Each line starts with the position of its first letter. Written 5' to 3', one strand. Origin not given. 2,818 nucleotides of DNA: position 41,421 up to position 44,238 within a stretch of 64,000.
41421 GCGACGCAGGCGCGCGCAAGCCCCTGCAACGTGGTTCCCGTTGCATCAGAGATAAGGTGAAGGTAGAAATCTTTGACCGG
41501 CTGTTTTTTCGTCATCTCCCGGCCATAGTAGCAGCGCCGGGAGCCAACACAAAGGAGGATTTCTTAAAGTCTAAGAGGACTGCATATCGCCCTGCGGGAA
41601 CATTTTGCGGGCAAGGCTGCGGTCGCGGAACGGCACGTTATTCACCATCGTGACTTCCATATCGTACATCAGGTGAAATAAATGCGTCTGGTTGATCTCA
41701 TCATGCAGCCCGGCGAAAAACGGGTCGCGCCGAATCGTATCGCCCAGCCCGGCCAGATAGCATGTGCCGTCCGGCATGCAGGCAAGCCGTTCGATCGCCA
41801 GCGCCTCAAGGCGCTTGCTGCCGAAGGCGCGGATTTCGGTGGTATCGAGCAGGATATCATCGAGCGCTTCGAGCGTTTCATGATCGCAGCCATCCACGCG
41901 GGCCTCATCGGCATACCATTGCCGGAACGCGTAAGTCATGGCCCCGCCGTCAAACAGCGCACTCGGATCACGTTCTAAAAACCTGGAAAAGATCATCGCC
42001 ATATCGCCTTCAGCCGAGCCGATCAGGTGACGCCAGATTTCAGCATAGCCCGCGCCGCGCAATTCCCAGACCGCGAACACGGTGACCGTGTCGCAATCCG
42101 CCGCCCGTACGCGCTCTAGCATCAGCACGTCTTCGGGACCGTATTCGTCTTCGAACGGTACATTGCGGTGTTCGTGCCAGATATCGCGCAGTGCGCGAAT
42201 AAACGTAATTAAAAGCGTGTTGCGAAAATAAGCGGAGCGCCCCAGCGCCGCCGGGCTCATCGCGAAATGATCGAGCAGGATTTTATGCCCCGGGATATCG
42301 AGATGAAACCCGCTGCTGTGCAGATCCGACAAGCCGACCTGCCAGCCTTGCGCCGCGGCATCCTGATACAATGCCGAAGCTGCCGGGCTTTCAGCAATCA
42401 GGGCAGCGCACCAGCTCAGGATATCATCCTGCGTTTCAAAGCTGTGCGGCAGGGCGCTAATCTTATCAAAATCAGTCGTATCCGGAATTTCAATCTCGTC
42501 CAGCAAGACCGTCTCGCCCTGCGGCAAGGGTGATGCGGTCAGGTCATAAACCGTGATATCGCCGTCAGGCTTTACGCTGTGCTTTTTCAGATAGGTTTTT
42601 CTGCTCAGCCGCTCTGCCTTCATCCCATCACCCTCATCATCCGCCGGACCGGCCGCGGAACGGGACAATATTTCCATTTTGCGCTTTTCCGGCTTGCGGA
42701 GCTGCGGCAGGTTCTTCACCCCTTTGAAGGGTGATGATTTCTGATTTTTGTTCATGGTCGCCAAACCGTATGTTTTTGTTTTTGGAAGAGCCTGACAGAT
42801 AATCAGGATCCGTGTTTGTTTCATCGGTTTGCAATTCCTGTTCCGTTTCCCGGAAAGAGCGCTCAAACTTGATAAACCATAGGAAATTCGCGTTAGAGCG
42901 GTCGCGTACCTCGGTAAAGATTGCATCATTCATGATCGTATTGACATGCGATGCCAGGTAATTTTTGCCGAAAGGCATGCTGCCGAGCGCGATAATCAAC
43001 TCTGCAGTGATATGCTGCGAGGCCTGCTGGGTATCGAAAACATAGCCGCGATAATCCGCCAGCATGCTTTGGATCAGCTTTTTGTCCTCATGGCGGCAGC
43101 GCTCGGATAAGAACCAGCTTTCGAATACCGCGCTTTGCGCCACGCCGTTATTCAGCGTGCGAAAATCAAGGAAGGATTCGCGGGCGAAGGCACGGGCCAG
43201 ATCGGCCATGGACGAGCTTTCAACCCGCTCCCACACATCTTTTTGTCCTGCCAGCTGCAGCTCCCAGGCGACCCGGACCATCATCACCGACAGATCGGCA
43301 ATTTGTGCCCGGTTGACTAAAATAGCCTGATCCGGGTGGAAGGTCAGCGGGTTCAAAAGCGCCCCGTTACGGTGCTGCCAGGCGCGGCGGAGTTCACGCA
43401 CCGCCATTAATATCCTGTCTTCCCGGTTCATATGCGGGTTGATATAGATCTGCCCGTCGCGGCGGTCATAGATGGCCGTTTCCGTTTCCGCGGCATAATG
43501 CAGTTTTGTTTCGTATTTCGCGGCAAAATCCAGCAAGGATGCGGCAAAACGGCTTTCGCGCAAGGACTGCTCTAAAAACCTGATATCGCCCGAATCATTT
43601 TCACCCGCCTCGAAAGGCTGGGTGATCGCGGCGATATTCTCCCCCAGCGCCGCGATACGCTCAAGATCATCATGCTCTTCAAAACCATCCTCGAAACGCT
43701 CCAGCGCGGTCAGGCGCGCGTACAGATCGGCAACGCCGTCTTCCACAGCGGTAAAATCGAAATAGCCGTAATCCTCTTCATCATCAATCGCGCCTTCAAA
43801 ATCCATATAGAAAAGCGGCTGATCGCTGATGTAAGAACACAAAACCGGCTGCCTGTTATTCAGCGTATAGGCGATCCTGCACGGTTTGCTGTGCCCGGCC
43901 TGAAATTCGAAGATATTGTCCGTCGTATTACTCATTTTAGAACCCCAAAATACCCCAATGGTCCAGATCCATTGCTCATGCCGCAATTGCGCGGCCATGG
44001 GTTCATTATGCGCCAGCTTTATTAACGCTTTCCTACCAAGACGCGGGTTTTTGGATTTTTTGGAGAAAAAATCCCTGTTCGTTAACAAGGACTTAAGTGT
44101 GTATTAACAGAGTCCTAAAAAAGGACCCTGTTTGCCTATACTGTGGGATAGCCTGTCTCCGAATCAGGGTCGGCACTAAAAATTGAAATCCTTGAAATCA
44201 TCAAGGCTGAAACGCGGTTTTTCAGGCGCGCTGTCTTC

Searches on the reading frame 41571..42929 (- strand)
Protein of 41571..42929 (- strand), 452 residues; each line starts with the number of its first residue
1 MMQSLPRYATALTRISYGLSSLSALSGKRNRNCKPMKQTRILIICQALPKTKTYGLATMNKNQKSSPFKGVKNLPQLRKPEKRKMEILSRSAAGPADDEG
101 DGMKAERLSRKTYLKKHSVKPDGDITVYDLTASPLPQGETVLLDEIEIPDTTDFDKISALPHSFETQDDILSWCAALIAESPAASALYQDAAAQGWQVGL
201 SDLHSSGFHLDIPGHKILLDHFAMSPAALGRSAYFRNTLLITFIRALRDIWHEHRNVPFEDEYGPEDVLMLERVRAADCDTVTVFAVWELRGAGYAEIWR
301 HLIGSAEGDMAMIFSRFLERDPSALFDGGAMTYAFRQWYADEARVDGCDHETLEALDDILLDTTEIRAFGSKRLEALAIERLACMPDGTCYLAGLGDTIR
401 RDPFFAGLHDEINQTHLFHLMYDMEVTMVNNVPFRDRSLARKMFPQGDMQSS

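Call 22: search_protein_families(library=pfam, proteins=[window:41571-42929:-], max_evalue=0.01)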
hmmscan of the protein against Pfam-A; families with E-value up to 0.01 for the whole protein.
window:41571-42929:- (452 aa): 1 family
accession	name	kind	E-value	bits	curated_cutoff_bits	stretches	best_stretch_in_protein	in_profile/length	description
PF20573.4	DUF6782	-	2e-17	63.7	27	1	237-392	88-240/241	Putative metallopeptidase family (DUF6782)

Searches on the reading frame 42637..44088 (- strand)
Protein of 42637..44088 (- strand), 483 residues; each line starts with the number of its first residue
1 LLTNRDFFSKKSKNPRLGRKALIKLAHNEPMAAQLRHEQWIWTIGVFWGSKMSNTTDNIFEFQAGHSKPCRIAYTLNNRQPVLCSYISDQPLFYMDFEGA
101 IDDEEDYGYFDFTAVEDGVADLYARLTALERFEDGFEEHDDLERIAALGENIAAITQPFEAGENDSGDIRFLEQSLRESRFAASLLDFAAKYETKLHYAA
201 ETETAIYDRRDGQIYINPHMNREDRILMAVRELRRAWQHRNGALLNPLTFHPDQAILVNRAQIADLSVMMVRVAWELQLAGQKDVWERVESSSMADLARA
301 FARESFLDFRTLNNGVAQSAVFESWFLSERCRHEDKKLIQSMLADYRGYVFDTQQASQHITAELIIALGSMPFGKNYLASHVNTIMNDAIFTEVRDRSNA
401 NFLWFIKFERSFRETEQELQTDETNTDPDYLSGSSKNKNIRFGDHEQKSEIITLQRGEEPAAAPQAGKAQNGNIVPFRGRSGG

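Call 22: search_protein_families(library=pfam, proteins=[window:42637-44088:-], max_evalue=0.01)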
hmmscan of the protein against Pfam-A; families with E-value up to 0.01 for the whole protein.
window:42637-44088:- (483 aa): 1 family
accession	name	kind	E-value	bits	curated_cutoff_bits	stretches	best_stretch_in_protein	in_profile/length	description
PF20573.4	DUF6782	-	4.9e-38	131.2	27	1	152-378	14-240/241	Putative metallopeptidase family (DUF6782)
